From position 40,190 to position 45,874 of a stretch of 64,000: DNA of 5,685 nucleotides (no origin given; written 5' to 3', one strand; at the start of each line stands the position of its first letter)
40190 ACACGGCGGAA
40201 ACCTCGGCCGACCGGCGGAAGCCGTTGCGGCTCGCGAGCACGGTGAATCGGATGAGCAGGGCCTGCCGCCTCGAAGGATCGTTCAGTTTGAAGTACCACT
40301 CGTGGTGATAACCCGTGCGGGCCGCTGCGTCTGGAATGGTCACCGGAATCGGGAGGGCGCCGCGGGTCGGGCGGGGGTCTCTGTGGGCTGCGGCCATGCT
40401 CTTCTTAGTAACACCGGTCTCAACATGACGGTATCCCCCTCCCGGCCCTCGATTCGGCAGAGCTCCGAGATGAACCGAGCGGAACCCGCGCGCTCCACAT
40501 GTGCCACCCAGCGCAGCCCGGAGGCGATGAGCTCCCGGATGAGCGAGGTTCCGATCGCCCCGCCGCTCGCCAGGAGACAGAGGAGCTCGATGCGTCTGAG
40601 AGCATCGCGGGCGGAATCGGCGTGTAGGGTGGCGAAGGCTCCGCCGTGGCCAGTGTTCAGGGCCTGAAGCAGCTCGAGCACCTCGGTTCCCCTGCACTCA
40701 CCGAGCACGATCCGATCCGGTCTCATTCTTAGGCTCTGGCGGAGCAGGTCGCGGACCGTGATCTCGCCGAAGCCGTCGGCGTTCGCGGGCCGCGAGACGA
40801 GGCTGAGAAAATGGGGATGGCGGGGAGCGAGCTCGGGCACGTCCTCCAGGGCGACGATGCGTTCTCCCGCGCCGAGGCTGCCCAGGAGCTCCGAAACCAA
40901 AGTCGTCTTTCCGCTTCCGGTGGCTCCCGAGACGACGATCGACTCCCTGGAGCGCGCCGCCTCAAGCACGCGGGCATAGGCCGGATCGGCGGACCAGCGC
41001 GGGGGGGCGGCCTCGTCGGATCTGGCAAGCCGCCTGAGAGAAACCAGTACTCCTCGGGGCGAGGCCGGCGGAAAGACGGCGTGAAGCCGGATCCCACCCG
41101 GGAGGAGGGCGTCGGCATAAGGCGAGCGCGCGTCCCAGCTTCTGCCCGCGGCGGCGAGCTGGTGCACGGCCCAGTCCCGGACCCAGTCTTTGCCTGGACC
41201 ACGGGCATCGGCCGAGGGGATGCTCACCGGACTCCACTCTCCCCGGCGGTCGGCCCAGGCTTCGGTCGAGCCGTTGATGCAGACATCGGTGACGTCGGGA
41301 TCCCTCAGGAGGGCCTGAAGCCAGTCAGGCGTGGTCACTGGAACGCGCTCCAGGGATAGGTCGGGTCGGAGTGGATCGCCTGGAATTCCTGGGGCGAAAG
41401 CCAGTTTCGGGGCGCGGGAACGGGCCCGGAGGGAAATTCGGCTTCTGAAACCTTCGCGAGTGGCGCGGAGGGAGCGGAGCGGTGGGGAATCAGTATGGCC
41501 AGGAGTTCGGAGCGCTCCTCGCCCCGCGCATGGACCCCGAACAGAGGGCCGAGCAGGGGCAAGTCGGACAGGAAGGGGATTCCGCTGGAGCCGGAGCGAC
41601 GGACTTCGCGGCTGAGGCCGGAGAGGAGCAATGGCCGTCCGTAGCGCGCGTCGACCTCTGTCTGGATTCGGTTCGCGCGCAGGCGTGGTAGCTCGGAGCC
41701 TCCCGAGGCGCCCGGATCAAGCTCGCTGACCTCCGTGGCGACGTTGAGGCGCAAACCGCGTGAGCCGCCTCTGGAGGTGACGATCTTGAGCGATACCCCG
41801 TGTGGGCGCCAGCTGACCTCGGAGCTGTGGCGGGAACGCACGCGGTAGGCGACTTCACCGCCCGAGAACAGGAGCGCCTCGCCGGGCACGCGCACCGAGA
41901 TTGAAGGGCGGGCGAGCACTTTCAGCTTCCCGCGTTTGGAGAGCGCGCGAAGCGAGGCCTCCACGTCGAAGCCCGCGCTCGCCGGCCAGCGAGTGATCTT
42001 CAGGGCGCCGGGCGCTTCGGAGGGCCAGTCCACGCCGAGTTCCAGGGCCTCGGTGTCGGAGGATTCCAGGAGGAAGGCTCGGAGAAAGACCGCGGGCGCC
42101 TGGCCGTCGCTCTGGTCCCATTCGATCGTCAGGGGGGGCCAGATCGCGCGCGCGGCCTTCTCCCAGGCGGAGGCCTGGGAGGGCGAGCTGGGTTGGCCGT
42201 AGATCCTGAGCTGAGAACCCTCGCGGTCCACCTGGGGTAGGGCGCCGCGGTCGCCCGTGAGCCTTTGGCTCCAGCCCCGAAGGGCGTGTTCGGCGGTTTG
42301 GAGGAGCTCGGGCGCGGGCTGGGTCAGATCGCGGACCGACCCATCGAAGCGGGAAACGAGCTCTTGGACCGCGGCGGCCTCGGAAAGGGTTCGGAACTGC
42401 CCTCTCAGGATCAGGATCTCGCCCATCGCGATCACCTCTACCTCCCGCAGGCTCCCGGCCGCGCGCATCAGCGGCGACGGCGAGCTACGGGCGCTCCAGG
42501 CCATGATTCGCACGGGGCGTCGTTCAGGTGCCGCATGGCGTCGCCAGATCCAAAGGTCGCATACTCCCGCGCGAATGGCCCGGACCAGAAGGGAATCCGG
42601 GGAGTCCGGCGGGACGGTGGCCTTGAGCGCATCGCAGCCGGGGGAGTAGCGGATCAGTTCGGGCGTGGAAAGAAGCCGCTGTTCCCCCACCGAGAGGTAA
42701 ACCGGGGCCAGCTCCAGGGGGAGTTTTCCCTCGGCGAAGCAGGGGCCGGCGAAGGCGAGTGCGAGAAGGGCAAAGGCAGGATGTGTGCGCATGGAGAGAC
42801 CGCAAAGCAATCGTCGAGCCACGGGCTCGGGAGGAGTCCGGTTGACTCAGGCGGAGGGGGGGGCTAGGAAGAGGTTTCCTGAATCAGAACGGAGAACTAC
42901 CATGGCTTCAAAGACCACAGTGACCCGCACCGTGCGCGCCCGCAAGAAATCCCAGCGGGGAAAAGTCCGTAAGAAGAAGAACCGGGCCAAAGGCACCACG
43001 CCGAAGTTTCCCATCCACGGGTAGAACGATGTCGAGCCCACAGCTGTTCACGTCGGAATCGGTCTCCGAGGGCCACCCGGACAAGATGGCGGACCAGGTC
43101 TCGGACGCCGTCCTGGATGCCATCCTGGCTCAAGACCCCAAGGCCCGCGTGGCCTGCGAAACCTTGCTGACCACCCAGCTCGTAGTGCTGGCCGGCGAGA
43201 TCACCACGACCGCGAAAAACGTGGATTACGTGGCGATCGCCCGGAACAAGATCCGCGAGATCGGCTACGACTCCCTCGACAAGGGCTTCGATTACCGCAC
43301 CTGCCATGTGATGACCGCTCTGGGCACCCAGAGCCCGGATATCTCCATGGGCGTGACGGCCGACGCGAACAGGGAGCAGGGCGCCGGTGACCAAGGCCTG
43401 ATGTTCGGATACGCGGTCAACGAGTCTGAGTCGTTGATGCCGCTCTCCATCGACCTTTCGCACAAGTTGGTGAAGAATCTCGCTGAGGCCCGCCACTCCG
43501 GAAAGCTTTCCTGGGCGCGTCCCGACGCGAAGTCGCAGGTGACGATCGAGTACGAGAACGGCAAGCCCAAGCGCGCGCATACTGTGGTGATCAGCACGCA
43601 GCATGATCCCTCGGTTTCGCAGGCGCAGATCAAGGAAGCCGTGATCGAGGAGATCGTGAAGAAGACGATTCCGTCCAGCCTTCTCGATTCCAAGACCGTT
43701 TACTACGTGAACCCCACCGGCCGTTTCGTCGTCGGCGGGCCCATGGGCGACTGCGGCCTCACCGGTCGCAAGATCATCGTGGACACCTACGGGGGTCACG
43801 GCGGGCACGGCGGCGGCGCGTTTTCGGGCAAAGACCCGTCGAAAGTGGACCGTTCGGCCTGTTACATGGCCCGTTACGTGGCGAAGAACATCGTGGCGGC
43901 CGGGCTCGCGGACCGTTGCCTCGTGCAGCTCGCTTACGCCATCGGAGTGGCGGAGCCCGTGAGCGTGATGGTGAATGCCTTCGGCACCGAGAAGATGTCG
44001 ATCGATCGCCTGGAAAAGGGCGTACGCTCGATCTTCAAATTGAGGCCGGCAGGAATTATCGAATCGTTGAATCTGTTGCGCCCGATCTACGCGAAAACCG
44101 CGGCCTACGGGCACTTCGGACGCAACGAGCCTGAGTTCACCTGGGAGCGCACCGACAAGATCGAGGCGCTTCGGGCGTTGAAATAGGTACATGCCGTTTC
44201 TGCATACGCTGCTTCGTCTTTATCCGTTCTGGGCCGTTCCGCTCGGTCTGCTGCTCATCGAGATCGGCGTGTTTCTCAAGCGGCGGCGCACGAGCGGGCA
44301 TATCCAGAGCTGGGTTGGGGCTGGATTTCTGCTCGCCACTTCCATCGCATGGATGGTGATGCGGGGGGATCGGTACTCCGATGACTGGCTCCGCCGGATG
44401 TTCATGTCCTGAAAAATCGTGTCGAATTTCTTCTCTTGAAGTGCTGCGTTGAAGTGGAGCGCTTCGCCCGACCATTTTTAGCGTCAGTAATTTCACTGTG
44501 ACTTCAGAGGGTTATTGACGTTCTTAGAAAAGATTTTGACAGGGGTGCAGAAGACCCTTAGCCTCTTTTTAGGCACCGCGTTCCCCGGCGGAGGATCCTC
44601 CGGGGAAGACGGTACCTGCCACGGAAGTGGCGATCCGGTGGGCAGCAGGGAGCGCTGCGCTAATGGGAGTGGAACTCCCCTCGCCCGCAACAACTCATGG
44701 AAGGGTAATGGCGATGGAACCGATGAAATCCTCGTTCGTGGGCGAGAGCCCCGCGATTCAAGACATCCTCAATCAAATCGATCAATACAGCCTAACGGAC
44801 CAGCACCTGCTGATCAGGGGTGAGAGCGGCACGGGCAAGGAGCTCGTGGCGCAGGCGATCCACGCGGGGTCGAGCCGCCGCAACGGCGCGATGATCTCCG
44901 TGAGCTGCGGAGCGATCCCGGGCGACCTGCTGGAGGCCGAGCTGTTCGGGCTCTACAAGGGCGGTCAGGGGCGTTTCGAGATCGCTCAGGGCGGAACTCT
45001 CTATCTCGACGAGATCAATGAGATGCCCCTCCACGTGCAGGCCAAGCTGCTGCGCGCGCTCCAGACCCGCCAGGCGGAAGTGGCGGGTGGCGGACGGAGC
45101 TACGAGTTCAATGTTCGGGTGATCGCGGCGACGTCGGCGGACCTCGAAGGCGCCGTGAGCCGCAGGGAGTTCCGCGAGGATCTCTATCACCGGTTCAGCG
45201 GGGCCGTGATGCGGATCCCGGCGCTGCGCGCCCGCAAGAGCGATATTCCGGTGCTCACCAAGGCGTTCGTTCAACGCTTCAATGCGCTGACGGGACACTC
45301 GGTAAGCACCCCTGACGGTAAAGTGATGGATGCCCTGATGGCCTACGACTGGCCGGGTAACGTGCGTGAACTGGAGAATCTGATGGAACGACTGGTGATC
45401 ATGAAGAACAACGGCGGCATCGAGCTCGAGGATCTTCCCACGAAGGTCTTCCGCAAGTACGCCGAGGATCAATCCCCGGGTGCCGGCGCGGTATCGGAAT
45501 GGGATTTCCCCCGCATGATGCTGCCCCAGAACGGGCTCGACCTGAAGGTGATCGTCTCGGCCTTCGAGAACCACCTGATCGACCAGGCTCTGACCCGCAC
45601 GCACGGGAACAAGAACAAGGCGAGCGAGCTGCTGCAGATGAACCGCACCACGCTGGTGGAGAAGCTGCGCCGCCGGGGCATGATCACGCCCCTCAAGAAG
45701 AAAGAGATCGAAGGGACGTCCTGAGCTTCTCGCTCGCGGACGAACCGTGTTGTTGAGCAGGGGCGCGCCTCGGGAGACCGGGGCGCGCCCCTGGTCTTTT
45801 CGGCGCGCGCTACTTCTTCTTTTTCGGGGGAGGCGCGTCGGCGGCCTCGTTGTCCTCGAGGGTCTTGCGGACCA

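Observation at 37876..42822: Second, pilin-less secretin-ATPase-platform cluster of unknown function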

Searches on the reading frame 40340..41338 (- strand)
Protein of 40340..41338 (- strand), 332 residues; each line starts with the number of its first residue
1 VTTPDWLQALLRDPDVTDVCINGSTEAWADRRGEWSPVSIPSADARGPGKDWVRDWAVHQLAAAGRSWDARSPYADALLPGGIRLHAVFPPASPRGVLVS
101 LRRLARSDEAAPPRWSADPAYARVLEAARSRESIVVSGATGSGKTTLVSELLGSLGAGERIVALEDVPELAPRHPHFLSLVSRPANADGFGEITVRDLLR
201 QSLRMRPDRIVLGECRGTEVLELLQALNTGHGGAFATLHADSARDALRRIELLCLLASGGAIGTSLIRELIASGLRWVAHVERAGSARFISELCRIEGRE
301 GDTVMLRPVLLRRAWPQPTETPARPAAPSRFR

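Call 3: search_protein_families(library=pfam, proteins=[window:40340-41338:-], max_evalue=1)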
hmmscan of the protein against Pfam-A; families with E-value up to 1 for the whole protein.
window:40340-41338:- (332 aa): 29 families (the best 25 are shown)
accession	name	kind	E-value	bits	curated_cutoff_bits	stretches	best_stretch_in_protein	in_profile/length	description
PF00437.27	T2SSE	-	6.1e-35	121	24.9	1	123-258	133-263/370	Type II/IV secretion system protein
PF13191.12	AAA_16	-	3.1e-07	31.5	32.6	1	124-205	15-85/167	AAA ATPase domain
PF06414.18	Zeta_toxin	-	0.00012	22.1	22.3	1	129-182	14-66/199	Zeta toxin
PF20720.3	nSTAND3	-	0.00047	20.3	27.2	1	119-169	5-56/155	Novel STAND NTPase 3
PF13401.12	AAA_22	-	0.00058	20.6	27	1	130-187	4-64/130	AAA domain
PF02492.25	cobW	-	0.009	16.1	20.7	1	134-163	3-32/180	CobW/HypB/UreG, nucleotide-binding domain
PF01580.24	FtsK_SpoIIIE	-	0.009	15.9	24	1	115-155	26-63/221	FtsK/SpoIIIE family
PF02367.23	TsaE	-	0.0092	16.4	26.6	1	124-159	14-49/128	Threonylcarbamoyl adenosine biosynthesis protein TsaE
PF01656.29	CbiA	-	0.02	15.3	25.4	1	134-164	2-33/125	CobQ/CobB/MinD/ParA nucleotide binding domain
PF01443.25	Viral_helicase1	-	0.022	15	21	1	134-155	1-23/228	Viral superfamily 1 RNA helicase core domain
PF25199.1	nSTAND_NTPase5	-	0.022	15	34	1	109-148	17-58/145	Novel STAND NTPase 5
PF13671.12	AAA_33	-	0.036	14.8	27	1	134-158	2-25/143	AAA domain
PF13521.12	AAA_28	-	0.045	14.4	27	1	134-152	2-20/164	AAA domain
PF05729.18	NACHT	-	0.045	14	26.7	1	134-156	3-25/167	NACHT domain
PF13555.12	AAA_29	-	0.048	13.9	27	1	131-148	22-39/61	P-loop containing region of AAA domain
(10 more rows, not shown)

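Call 4: search_protein_families(library=ncbifam, proteins=[window:40340-41338:-], max_evalue=1)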
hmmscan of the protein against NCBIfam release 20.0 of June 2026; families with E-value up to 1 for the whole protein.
window:40340-41338:- (332 aa): 50 families (the best 25 are shown)
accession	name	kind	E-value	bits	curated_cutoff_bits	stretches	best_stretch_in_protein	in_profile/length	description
TIGR03819.1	heli_sec_ATPase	hypoth_equivalog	9.9e-81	271.5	373.15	1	7-290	55-335/340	TadA family conjugal transfer-associated ATPase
TIGR02788.1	VirB11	equivalog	2e-50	171.6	249.95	2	127-292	140-305/308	P-type DNA transfer ATPase VirB11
TIGR02782.1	TrbB_P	equivalog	3.4e-41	141.5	304.55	1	7-299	14-296/303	P-type conjugative transfer ATPase TrbB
NF010475.0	PRK13900.1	equivalog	3.6e-39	134.7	389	2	127-293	156-322/333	type IV secretion system ATPase VirB11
NF010469.0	PRK13894.1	subfamily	4e-31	108.6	508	1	124-300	142-311/320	conjugal transfer ATPase TrbB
NF010425.0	PRK13851.1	equivalog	2.6e-29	102.2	461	2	127-254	158-284/344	type IV secretion system protein VirB11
NF010407.0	PRK13833.1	subfamily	1e-28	100.7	499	1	69-300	78-304/323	conjugal transfer protein TrbB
NF058587.1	archaellum_moto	equivalog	9.6e-24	84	550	1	7-249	150-392/527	archaellum flagellar ATPase motor FlaI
NF053672.1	bindosome_BasE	exception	7e-23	81.1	1000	1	65-252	199-390/512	bindosome assembly system ATPase subunit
NF041000.1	ATPase_ComGA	equivalog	6.4e-15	54.9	300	1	120-253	116-245/267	competence type IV pilus ATPase ComGA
TIGR01420.1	pilT_fam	subfamily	2.6e-14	53.2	319.1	1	129-250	120-239/343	PilT/PilU family type 4a pilus ATPase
NF007755.0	PRK10436.1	equivalog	4.9e-09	35.3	617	1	131-254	219-336/465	type II secretion system protein GspE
TIGR02524.1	dot_icm_DotB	equivalog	5e-09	35.8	463.3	1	106-250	108-256/358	Dot/Icm type IV secretion system ATPase DotB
NF053534.1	T4PilAsmATPsTfpB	equivalog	5.7e-08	31.6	850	1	132-253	337-452/584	type IV pilus assembly ATPase TfpB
TIGR02533.1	type_II_gspE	equivalog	8.1e-08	31.3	630.25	1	129-250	241-356/486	type II secretion system ATPase GspE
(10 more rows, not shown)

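Call 5: find_encoding_contigs(protein=window:40340-41338:-, flank=10000, max_places=6)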
Protein window:40340-41338:- (332 aa): no gene with exactly this product is on record in the collection.

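Call 44: search_solved_structures(query=window:40340-41338:-, max_evalue=0.00001)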
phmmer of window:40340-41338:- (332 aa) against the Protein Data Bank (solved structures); distinct sequences matched with E-value up to 0.00001: 20.
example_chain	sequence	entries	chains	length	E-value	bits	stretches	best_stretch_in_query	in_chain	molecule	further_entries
8rkd_E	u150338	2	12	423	2.5e-50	174.9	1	7-309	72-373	Pilus assembly ATPase CpaF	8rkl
8rjf_A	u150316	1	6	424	2.5e-50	174.9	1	7-309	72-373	Pilus assembly ATPase CpaF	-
9e24_A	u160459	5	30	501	3.7e-50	174.3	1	7-309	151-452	CpaF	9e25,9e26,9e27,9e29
2gza_A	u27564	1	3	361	1.4e-31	113.3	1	127-293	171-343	Type IV secretion system protein VirB11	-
2oap_1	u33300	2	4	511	7.6e-24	87.8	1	64-252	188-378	Type II secretion system protein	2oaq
6bge_A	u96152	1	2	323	7.6e-24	87.8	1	10-253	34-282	VirB11-like protein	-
1g6o_A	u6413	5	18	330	8.2e-24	87.7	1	10-253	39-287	CAG-ALPHA | virB11 homolog | Cag-alfa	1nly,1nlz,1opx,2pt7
4ii7_A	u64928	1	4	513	4.6e-17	65.6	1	10-250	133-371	FlaI ATPase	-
4ihq_A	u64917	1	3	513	3.1e-16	62.8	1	10-250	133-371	FlaI ATPase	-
2eyu_A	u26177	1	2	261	3.9e-11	46.1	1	123-251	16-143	twitching motility protein PilT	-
6ojx_A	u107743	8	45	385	4.1e-11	46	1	127-250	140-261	Twitching motility pilus retraction ATPase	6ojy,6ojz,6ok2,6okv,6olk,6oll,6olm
2gsz_A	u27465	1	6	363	4.5e-11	45.9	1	120-251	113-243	twitching motility protein PilT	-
2ewv_A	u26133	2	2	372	4.8e-11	45.8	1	120-251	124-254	twitching motility protein PilT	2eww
10my_A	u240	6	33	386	9.8e-11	44.7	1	128-251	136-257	PilT/PilU family type 4a pilus ATPase | Twitching motility protein PilT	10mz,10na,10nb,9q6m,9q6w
6geb_A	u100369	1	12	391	3.3e-10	43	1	106-250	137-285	DotB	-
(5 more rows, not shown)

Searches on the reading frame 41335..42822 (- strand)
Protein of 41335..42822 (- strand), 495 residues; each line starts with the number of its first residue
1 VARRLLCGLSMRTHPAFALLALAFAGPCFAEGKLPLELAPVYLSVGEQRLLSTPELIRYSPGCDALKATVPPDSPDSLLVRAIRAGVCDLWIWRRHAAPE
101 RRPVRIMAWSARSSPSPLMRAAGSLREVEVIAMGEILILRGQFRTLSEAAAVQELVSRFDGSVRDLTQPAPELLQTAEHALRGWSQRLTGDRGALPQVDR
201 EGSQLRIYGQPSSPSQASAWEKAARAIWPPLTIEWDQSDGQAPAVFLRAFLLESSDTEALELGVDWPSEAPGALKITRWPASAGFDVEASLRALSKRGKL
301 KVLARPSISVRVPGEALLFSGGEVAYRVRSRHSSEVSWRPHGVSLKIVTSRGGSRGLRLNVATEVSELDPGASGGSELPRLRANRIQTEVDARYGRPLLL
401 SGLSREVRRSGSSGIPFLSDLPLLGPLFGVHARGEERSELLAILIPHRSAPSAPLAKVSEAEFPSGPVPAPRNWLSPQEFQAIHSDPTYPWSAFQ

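Call 3: search_protein_families(library=pfam, proteins=[window:41335-42822:-], max_evalue=1)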
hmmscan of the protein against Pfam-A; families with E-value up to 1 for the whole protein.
window:41335-42822:- (495 aa): 2 families
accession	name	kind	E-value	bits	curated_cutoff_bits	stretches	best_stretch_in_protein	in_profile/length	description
PF00263.26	Secretin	-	7.6e-24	84.6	27.5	1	293-447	1-166/169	Bacterial type II and III secretion system protein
PF13629.12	T2SS-T3SS_pil_N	-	0.25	11.5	23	1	41-105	5-70/72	Pilus formation protein N terminal region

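Call 4: search_protein_families(library=ncbifam, proteins=[window:41335-42822:-], max_evalue=1)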
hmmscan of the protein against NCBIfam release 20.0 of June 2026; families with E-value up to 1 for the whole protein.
window:41335-42822:- (495 aa): 9 families
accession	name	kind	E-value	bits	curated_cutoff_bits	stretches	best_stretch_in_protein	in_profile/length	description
TIGR02517.1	type_II_gspD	equivalog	6e-16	58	351.35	1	284-447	414-588/600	type II secretion system secretin GspD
TIGR02515.1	IV_pilus_PilQ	subfamily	1.7e-15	57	284.35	1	260-447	233-425/428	type IV pilus secretin PilQ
TIGR02516.1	type_III_yscC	equivalog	9.2e-13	47.5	238.45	1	289-447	295-459/463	type III secretion system outer membrane ring subunit SctC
TIGR02519.1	pilus_MshL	equivalog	6.2e-12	45.1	250.2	2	377-447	218-288/290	pilus (MSHA type) biogenesis protein MshL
NF007851.2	PRK10560.1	exception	1.1e-08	34.3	598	1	288-446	245-406/412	DNA uptake porin HofQ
NF011873.0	PRK15346.1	equivalog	1.4e-07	30.6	524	1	291-431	333-476/499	EscC/YscC/HrcC family type III secretion system outer membrane ring protein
NF010083.0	PRK13568.1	equivalog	1.8e-07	30.3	554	1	288-446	253-414/419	DNA uptake porin HofQ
NF042912.1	Amuc_1098_fam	equivalog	6.3e-05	21.2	750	1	379-441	726-788/805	Amuc_1098 family type IV pilus outer membrane protein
NF051434.1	ArfA_OmpATb_N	equivalog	0.042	14.1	81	0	198-233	73-108/114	channel-forming protein ArfA/OmpATb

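Call 45: search_solved_structures(query=window:41335-42822:-, max_evalue=0.01)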
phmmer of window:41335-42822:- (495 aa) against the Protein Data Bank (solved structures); distinct sequences matched with E-value up to 0.01: 22.
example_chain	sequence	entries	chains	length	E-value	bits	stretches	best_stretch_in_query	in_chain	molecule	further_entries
8odn_A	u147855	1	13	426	1.1e-15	60.5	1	291-458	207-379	RcpA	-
9k8v_A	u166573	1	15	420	9.4e-13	50.8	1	286-446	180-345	General secretion pathway protein D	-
5wq8_A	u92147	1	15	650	3.7e-12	48.8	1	286-446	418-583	Type II secretion system protein D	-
5wq9_A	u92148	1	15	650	2.3e-11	46.2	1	286-446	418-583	Type II secretion system protein D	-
8jvb_A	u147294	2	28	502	5.7e-11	44.9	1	296-458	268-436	Type II and III secretion system protein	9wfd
6i1y_A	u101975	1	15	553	2e-10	43.1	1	288-445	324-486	General secretion pathway protein GspD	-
3jc8_Qa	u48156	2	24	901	2.1e-08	36.5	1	271-447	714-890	PilQ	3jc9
5wln_G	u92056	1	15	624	3.8e-08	35.6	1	290-462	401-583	Type II secretion system protein D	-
5wq7_A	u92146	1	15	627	1e-07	34.2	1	290-443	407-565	Putative type II secretion system protein D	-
6w6m_A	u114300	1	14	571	6.4e-07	31.5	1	283-446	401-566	Type IV pilus secretin PilQ family protein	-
9x0w_A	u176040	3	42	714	1e-06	30.9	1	288-447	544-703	Fimbrial assembly protein PilQ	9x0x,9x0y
6ve2_A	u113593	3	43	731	1e-06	30.8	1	288-447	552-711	Fimbrial assembly protein PilQ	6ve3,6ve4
6i1x_A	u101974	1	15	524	1.3e-06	30.5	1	291-446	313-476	Type II secretion system protein D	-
4av2_A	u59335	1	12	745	1.8e-06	30.1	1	270-447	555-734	TYPE IV PILUS BIOGENESIS AND COMPETENCE PROTEIN PILQ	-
9sh1_A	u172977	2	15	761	2.4e-06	29.6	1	270-447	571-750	Type IV pilus biogenesis and competence protein PilQ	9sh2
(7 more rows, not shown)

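Call 85: search_protein_families(library=pfam, proteins=[window:41335-42792:-], max_evalue=1)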
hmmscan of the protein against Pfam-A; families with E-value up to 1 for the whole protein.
window:41335-42792:- (485 aa): 2 families
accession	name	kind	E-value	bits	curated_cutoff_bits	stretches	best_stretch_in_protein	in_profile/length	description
PF00263.26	Secretin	-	7.3e-24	84.7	27.5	1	283-437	1-166/169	Bacterial type II and III secretion system protein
PF13629.12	T2SS-T3SS_pil_N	-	0.24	11.6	23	1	31-95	5-70/72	Pilus formation protein N terminal region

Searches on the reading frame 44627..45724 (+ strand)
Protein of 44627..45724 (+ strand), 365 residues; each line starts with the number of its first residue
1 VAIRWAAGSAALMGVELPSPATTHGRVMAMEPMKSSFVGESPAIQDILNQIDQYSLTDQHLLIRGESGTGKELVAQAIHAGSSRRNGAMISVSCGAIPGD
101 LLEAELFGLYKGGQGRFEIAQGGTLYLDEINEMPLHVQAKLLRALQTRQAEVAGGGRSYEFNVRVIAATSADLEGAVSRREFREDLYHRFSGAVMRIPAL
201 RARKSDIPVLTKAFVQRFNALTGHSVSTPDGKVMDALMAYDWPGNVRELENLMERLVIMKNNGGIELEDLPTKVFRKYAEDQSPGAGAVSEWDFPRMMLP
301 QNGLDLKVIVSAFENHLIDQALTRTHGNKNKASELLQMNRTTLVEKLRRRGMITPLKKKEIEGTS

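Call 85: search_protein_families(library=pfam, proteins=[window:44627-45724:+], max_evalue=1)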
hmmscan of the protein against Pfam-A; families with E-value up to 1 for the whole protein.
window:44627-45724:+ (365 aa): 13 families
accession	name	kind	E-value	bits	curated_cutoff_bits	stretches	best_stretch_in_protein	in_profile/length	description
PF00158.32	Sigma54_activat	-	3.1e-51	173.8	20.2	1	38-192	2-164/168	Sigma-54 interaction domain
PF25601.1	AAA_lid_14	-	1.5e-25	89.3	27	1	201-282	1-82/87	AAA+ ATPase lid domain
PF14532.12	Sigma54_activ_2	-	5e-21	75.8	25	1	38-200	1-138/138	Sigma-54 interaction domain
PF02954.25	HTH_8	-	1.9e-11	44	22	1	312-349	4-41/42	Bacterial regulatory protein, Fis family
PF07728.20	AAA_5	-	4.2e-07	30.5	22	1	60-190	1-139/139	AAA domain (dynein-related subfamily)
PF07726.17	AAA_3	-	4.6e-06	27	27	1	60-169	1-110/131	ATPase family associated with various cellular activities (AAA)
PF01078.27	Mg_chelatase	-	0.00053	19.9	20.3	1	115-167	100-154/207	Magnesium chelatase, subunit ChlI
PF13191.12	AAA_16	-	0.0031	18.5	32.6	1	38-102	3-73/167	AAA ATPase domain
PF00493.29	MCM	-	0.039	13.5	23.3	1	57-169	56-171/224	MCM P-loop domain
PF13556.12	HTH_30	-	0.047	13.9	27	1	322-354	8-40/59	PucR C-terminal helix-turn-helix domain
PF03683.19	UPF0175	-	0.12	12.5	27.9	1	330-353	37-60/75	Uncharacterised protein family (UPF0175)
PF00004.35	AAA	-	0.15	13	21.2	1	62-170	2-109/131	ATPase family associated with various cellular activities (AAA)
PF18024.7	HTH_50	-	0.19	11.9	27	1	305-349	3-46/50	Helix-turn-helix domain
